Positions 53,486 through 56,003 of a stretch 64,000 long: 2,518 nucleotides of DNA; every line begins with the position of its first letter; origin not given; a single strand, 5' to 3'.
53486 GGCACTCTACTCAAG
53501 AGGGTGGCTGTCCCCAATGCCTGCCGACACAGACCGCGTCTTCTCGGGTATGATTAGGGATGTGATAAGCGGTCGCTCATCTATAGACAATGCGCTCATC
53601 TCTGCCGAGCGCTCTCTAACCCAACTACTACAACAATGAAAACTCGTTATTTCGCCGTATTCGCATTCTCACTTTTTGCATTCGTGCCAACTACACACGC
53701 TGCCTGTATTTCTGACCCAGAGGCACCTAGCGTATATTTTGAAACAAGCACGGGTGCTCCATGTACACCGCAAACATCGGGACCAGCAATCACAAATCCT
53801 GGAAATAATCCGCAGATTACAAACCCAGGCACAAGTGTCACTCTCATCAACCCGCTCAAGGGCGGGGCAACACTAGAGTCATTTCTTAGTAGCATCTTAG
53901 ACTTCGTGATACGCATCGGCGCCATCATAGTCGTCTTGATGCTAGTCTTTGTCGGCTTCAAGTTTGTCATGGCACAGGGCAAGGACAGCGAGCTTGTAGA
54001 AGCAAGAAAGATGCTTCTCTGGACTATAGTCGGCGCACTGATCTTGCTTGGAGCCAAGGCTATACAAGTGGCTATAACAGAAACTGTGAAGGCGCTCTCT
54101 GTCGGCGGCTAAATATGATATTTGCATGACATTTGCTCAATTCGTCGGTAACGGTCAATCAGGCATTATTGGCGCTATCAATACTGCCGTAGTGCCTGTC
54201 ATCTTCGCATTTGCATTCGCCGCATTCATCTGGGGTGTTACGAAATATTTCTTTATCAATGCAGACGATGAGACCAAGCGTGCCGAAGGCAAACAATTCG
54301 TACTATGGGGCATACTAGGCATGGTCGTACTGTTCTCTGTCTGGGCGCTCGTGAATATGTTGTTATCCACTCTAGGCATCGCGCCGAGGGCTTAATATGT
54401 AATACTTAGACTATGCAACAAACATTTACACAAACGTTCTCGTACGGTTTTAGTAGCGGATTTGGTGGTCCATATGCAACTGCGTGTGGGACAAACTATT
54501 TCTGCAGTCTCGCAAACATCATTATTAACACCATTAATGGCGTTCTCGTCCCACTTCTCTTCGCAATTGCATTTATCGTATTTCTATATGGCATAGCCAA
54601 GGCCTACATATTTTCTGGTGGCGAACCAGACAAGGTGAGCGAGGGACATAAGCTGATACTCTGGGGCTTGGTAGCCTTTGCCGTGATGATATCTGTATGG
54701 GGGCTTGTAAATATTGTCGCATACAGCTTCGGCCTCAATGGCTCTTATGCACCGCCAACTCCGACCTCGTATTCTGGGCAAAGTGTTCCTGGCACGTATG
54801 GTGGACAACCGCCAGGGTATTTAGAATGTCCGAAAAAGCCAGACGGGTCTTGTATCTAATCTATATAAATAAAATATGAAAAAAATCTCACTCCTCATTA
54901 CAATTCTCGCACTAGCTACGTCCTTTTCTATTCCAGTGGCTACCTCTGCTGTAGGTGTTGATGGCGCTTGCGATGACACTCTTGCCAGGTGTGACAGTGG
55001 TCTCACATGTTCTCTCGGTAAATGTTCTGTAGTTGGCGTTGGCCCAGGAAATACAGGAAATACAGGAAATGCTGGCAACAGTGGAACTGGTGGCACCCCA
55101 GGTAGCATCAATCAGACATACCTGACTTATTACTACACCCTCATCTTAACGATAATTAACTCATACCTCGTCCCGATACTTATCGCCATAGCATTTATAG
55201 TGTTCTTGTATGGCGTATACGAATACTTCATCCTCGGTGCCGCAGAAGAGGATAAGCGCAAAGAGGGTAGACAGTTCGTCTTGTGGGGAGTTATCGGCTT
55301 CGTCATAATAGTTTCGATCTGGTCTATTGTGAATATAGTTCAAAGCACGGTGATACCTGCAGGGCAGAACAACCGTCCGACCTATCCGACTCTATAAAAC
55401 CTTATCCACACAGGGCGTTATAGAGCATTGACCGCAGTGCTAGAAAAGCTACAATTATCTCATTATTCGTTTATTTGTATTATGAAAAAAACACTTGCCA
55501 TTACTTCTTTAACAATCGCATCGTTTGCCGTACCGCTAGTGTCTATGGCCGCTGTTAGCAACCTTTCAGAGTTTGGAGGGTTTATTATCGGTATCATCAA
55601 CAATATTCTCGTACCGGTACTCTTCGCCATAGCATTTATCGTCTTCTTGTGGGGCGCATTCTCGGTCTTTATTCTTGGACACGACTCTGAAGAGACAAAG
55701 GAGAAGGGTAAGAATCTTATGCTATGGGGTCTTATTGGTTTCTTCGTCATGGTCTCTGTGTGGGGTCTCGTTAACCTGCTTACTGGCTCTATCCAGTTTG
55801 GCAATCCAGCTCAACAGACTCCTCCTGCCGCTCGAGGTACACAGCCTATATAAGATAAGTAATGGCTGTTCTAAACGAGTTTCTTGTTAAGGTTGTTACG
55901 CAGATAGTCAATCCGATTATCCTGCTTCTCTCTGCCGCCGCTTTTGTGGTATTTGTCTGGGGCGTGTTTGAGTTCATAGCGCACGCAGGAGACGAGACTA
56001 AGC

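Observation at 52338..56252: Operon of a solute-binding-like protein followed by six diversified pilin-like 2-TM paralogs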

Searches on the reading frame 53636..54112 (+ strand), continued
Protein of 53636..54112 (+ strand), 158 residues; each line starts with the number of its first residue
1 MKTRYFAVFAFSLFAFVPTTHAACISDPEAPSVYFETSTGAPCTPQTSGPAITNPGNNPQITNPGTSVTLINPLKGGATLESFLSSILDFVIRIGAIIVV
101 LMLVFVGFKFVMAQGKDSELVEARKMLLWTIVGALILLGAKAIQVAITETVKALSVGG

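Call 57: find_encoding_contigs(protein=P0294, flank=10000, max_places=2)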
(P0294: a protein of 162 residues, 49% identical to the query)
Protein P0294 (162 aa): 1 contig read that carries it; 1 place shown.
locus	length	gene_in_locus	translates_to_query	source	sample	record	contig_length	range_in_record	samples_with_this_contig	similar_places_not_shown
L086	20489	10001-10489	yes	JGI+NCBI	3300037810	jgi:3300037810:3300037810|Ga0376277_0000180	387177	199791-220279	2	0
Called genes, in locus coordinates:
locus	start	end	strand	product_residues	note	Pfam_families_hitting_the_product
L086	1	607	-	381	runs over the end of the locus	PF03129:HGTP_anticodon (weak)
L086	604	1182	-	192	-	PF10502:Peptidase_S26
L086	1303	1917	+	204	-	PF01195:Pept_tRNA_hydro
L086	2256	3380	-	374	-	PF23459:S1_RRP5 (faint), PF00575:S1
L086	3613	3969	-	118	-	-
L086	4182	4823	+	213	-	PF13483:Lactamase_B_3, PF12706:Lactamase_B_2 (faint)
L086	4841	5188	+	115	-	-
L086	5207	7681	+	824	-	PF00521:DNA_topoisoIV, PF03989:DNA_gyraseA_C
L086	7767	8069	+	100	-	-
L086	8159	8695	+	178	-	PF01135:PCMT (weak), PF13489:Methyltransf_23 (weak), PF01209:Ubie_methyltran, PF13847:Methyltransf_31, PF13649:Methyltransf_25, PF08241:Methyltransf_11, PF08242:Methyltransf_12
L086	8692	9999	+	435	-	PF01547:SBP_bac_1, PF13416:SBP_bac_8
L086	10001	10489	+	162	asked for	PF04956:TrbC (weak), PF18895:T4SS_pilin (weak)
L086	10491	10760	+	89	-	PF18895:T4SS_pilin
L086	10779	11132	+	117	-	PF18895:T4SS_pilin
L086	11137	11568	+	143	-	PF18895:T4SS_pilin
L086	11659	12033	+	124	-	PF18895:T4SS_pilin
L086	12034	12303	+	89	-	PF18895:T4SS_pilin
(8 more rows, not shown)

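Call 65: search_protein_families(library=pfam, proteins=[P0130], max_evalue=0.1)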
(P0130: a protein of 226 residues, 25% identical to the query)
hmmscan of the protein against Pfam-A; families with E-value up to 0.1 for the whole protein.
P0130 (226 aa): 6 families
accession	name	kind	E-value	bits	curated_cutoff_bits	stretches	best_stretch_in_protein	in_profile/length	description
PF18895.5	T4SS_pilin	-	1.7e-12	47.7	26.6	2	19-76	14-70/71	Type IV secretion system pilin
PF18920.5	DUF5671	-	1.3e-06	28.7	28.4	1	26-82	52-107/132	Domain of unknown function (DUF5671)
PF06168.16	DUF981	-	0.00019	21.9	29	0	148-200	11-66/186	Protein of unknown function (DUF981)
PF14007.11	YtpI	-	0.036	14.9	29.4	0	149-194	2-47/87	YtpI-like protein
PF14093.11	DUF4271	-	0.059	13.7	29.7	0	149-199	51-101/206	Domain of unknown function (DUF4271)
PF05987.18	DUF898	-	0.087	12.4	28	0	15-73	179-241/336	Bacterial protein of unknown function (DUF898)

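Call 72: search_protein_families(library=phrogs, proteins=[window:53636-54112:+], max_evalue=0.01)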
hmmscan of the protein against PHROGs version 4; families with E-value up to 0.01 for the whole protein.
window:53636-54112:+ (158 aa): 0 families

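Call 73: search_protein_families(library=padloc, proteins=[window:53636-54112:+], max_evalue=0.01)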
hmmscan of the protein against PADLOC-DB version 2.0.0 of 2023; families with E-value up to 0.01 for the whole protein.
window:53636-54112:+ (158 aa): 0 families

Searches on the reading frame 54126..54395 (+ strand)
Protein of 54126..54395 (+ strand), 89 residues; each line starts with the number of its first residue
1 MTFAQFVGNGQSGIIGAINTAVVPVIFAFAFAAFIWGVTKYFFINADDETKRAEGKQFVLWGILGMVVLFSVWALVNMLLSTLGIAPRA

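Call 3: search_protein_families(library=pfam, proteins=[window:54126-54395:+], max_evalue=1)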
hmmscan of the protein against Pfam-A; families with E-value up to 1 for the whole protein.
window:54126-54395:+ (89 aa): 3 families
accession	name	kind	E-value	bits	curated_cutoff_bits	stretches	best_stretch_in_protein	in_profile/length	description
PF18895.5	T4SS_pilin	-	1.7e-10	41.3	26.6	1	13-79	7-71/71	Type IV secretion system pilin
PF06570.16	DUF1129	-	0.04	14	29.1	1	16-83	113-175/207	Protein of unknown function (DUF1129)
PF09531.15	Ndc1_Nup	-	0.17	11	29.8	1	12-82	184-263/607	Nucleoporin protein Ndc1-Nup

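Call 4: search_protein_families(library=ncbifam, proteins=[window:54126-54395:+], max_evalue=1)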
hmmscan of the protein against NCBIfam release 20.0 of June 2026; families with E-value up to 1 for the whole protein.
window:54126-54395:+ (89 aa): 1 family
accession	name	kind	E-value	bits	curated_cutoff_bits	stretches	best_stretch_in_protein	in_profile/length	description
NF045849.1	ICE_MMCAP2_0565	equivalog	5.4e-08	32.4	40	1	12-82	10-79/80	Mbov_0395 family pilin-like conjugal transfer protein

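Call 72: search_protein_families(library=phrogs, proteins=[window:54126-54395:+], max_evalue=0.01)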
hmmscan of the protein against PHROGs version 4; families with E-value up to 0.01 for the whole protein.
window:54126-54395:+ (89 aa): 0 families

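Call 73: search_protein_families(library=padloc, proteins=[window:54126-54395:+], max_evalue=0.01)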
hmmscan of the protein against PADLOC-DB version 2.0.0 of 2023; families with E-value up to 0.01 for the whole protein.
window:54126-54395:+ (89 aa): 0 families

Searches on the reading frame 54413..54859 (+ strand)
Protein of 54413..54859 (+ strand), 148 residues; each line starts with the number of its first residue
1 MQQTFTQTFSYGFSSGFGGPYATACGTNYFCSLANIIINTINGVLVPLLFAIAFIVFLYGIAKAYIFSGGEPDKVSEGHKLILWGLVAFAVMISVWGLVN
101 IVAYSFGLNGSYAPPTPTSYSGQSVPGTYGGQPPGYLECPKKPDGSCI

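Call 3: search_protein_families(library=pfam, proteins=[window:54413-54859:+], max_evalue=1)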
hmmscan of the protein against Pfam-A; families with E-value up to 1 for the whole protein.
window:54413-54859:+ (148 aa): 3 families
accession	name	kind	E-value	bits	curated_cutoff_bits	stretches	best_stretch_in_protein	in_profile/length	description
PF18895.5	T4SS_pilin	-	5.7e-07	30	26.6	1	37-102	8-71/71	Type IV secretion system pilin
PF04478.17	Mid2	-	0.039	14.2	23.2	1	35-63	47-75/150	Mid2 like cell wall stress sensor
PF01034.25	Syndecan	-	0.62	10.5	25.2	1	35-59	7-32/64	Syndecan domain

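Call 4: search_protein_families(library=ncbifam, proteins=[window:54413-54859:+], max_evalue=1)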
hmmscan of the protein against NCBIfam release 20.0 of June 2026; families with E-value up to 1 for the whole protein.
window:54413-54859:+ (148 aa): 2 families
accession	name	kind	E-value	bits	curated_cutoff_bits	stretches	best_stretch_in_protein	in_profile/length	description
NF045849.1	ICE_MMCAP2_0565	equivalog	9.5e-06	25.2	40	1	33-102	5-76/80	Mbov_0395 family pilin-like conjugal transfer protein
NF045710.1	GSU0071_fam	equivalog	0.31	11.1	99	1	25-103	50-116/138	GSU0071 family protein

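Call 72: search_protein_families(library=phrogs, proteins=[window:54413-54859:+], max_evalue=0.01)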
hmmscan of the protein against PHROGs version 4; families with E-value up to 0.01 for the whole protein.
window:54413-54859:+ (148 aa): 0 families

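Call 73: search_protein_families(library=padloc, proteins=[window:54413-54859:+], max_evalue=0.01)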
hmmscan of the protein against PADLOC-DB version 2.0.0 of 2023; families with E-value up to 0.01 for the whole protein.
window:54413-54859:+ (148 aa): 0 families

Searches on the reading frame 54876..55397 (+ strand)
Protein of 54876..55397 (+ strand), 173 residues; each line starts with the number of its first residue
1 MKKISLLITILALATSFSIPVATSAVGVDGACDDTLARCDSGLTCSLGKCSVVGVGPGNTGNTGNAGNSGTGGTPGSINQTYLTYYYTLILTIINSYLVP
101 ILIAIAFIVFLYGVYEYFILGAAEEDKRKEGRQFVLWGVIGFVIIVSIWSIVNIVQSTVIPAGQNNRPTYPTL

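Call 3: search_protein_families(library=pfam, proteins=[window:54876-55397:+], max_evalue=1)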
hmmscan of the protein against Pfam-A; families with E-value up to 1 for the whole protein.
window:54876-55397:+ (173 aa): 2 families
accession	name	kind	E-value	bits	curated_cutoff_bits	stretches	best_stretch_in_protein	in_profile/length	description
PF18895.5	T4SS_pilin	-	1.2e-07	32.1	26.6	1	94-155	9-71/71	Type IV secretion system pilin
PF25044.1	DUF7789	-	0.17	12.3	25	1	82-152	59-128/129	Domain of unknown function (DUF7789)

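Call 4: search_protein_families(library=ncbifam, proteins=[window:54876-55397:+], max_evalue=1)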
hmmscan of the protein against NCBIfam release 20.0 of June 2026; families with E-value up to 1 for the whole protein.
window:54876-55397:+ (173 aa): 3 families
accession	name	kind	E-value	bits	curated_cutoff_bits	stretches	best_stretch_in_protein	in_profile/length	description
NF045849.1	ICE_MMCAP2_0565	equivalog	1.2e-09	37.7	40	1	88-158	7-79/80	Mbov_0395 family pilin-like conjugal transfer protein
NF008991.0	PRK12334.2-3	equivalog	0.35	10.2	696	1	5-81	273-347/454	nucleoside triphosphate pyrophosphohydrolase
NF033486.1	harvest_ssl1498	equivalog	0.99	9.4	45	0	123-148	20-45/53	photosystem II assembly protein Psb34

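Call 72: search_protein_families(library=phrogs, proteins=[window:54876-55397:+], max_evalue=0.01)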
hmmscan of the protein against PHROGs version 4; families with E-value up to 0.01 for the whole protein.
window:54876-55397:+ (173 aa): 0 families

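Call 73: search_protein_families(library=padloc, proteins=[window:54876-55397:+], max_evalue=0.01)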
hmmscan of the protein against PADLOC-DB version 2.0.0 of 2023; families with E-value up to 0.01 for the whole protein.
window:54876-55397:+ (173 aa): 0 families

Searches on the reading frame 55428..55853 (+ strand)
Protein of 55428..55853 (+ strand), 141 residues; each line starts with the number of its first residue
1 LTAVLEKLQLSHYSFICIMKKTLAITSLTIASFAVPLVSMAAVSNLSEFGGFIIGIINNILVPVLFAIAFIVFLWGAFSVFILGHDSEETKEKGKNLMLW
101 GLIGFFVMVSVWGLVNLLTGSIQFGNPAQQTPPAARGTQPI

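Call 3: search_protein_families(library=pfam, proteins=[window:55428-55853:+], max_evalue=1)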
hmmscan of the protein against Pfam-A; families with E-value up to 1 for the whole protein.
window:55428-55853:+ (141 aa): 2 families
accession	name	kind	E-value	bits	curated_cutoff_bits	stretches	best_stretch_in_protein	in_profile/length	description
PF18895.5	T4SS_pilin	-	9.8e-10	38.8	26.6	1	56-118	11-71/71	Type IV secretion system pilin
PF11189.13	DUF2973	-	0.33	11.5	22.2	0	62-84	2-24/68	Protein of unknown function (DUF2973)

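Call 4: search_protein_families(library=ncbifam, proteins=[window:55428-55853:+], max_evalue=1)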
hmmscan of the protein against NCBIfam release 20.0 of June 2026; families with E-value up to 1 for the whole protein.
window:55428-55853:+ (141 aa): 1 family
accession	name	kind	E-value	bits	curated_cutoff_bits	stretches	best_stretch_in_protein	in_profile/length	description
NF045849.1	ICE_MMCAP2_0565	equivalog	2.7e-08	33.4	40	1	46-122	2-80/80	Mbov_0395 family pilin-like conjugal transfer protein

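Call 51: predict_structure(alignment_id=A4)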
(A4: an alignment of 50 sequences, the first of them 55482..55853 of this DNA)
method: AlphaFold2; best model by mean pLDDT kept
length: 123 residues; sequences in the alignment: 50
mean_pLDDT: 75.4   pTM: 0.52
mean pLDDT of the five models: 75.4, 73.1, 72.1, 70.2, 65.1
residues with pLDDT >= 90: 24; 70-90: 50; 50-70: 46; < 50: 3
segments of 3 or more residues with pLDDT < 50: none
pLDDT, mean of each block of 10 residues (from residue 1): 59 65 65 80 88 91 86 90 92 85 59 52 52
secondary structure, 60 per line:
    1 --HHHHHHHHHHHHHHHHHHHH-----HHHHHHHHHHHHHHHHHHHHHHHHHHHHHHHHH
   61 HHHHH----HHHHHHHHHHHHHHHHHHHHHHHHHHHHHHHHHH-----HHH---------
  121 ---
elements in order: H3-22 H28-65 H70-103

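Call 58: fold_search(model_id=the predicted structure, library=pdb)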
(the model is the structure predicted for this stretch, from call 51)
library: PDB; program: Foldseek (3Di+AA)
matches with E <= 10: 72; with E <= 0.001: 0
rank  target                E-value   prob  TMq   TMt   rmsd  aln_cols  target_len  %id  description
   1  6cnn_A                6.1e-01  0.82  0.52  0.20  12.0       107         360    8  Cryo-EM structure of the human SK4/calmodulin channel complex in the Ca2+ bound state I (released 2018-05-02)
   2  6s1k_E                9.4e-01  0.87  0.54  0.64   4.2        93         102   13  E. coli Core Signaling Unit, carrying QQQQ receptor mutation (released 2020-01-22)
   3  9vub_C                1.1e+00  0.72  0.55  0.20  11.5       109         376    9  channel C complex with 3 (released 2026-03-11)
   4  9vub_A                1.1e+00  0.72  0.55  0.20  11.5       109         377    9  channel C complex with 3 (released 2026-03-11)
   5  2ch7_B                2.0e+00  0.38  0.43  0.19  29.1       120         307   15  Crystal structure of the cytoplasmic domain of a bacterial chemoreceptor from Thermotoga maritima (released 2006-04-18)
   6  9jc2_C                2.9e+00  0.09  0.29  0.23  14.8       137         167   18  Engineering of ATP synthase Fo (released 2025-07-09)
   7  1qu7_B                3.3e+00  0.41  0.55  0.33  15.2       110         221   14  FOUR HELICAL-BUNDLE STRUCTURE OF THE CYTOPLASMIC DOMAIN OF A SERINE CHEMOTAXIS RECEPTOR (released 2000-07-12)
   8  9jc2_B                3.5e+00  0.09  0.31  0.25  14.9       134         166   17  Engineering of ATP synthase Fo (released 2025-07-09)
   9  9o85_A                3.7e+00  0.23  0.51  0.19  12.0       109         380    9  Cryo-EM structure of KCa2.2_I/calmodulin channel in complex with rimtuzalcap (released 2025-06-18)
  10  4up6_B                3.7e+00  0.10  0.32  0.34  15.0       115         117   12  Crystal structure of the wild-type diacylglycerol kinase refolded in the lipid cubic phase (released 2014-10-22)
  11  6h2f_A                4.2e+00  0.25  0.44  0.19  18.1        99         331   20  Structure of the pre-pore AhlB of the tripartite alpha-pore forming toxin, AHL, from Aeromonas hydrophila. (released 2019-07-10)
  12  8c5v_I                4.2e+00  0.21  0.49  0.12  23.7       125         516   13  Chemotaxis core signalling unit from E protein lysed E. coli cells (released 2023-09-13)
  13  4o9u_C                4.2e+00  0.14  0.37  0.46   5.5       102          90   19  Mechanism of transhydrogenase coupling proton translocation and hydride transfer (released 2015-01-28)
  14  4bpd_A                4.8e+00  0.10  0.35  0.36  14.5       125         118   14  Structure determination of an integral membrane kinase (released 2014-05-07)
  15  9a65_B                5.1e+00  0.25  0.51  0.11  15.7       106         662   11  Integrative model of YVAQ-MCPB by crosslinking MS and deep learning (released 2024-09-18)
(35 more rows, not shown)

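Call 72: search_protein_families(library=phrogs, proteins=[window:55482-55853:+], max_evalue=0.01)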
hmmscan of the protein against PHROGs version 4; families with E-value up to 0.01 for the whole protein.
window:55482-55853:+ (123 aa): 0 families

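Call 73: search_protein_families(library=padloc, proteins=[window:55482-55853:+], max_evalue=0.01)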
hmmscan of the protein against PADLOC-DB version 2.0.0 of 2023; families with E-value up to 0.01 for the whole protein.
window:55482-55853:+ (123 aa): 0 families

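Call 76: search_protein_representatives(alignment_id=A4)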
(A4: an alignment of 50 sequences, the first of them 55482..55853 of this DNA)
Query: 50 sequences, 126 profile positions. Proteins with E-value up to 0.001 (for the whole library): 13827; up to 1e-10: 7079; up to 1e-30: 132. The best 150 are listed.
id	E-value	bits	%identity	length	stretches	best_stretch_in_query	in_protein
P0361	1.9e-71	253.9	-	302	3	12-117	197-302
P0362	1.1e-66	238.4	-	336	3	26-110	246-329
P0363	4.9e-58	210.5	-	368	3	24-119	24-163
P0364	3.7e-56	204.5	-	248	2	11-117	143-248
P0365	5.1e-56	204.0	-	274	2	9-117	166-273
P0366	1.1e-55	203.0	-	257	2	21-111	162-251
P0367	2.8e-55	201.6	-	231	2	26-112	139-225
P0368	9.5e-55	199.9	-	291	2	10-120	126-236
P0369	1.6e-53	195.9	-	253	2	27-121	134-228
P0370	5.1e-53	194.3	-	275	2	21-111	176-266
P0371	6.0e-53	194.1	-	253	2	28-115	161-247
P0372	2.0e-51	189.2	-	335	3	2-111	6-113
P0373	8.1e-51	187.2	-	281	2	24-117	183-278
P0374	8.7e-51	187.1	-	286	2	25-119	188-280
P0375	2.2e-50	185.8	-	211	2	29-120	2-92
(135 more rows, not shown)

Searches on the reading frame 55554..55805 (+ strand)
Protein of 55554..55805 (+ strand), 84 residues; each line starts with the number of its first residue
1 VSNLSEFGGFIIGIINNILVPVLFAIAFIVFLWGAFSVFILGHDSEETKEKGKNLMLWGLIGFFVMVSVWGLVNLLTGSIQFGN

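Call 42: search_solved_structures(query=A2, max_evalue=10, show_alignments=2)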
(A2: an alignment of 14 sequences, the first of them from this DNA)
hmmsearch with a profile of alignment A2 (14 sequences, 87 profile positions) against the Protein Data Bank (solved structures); distinct sequences matched with E-value up to 10: 1.
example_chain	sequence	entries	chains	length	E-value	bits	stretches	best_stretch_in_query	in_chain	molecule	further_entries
9hmf_O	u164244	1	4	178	0.32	14.3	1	45-79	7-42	Flagellar protein FliL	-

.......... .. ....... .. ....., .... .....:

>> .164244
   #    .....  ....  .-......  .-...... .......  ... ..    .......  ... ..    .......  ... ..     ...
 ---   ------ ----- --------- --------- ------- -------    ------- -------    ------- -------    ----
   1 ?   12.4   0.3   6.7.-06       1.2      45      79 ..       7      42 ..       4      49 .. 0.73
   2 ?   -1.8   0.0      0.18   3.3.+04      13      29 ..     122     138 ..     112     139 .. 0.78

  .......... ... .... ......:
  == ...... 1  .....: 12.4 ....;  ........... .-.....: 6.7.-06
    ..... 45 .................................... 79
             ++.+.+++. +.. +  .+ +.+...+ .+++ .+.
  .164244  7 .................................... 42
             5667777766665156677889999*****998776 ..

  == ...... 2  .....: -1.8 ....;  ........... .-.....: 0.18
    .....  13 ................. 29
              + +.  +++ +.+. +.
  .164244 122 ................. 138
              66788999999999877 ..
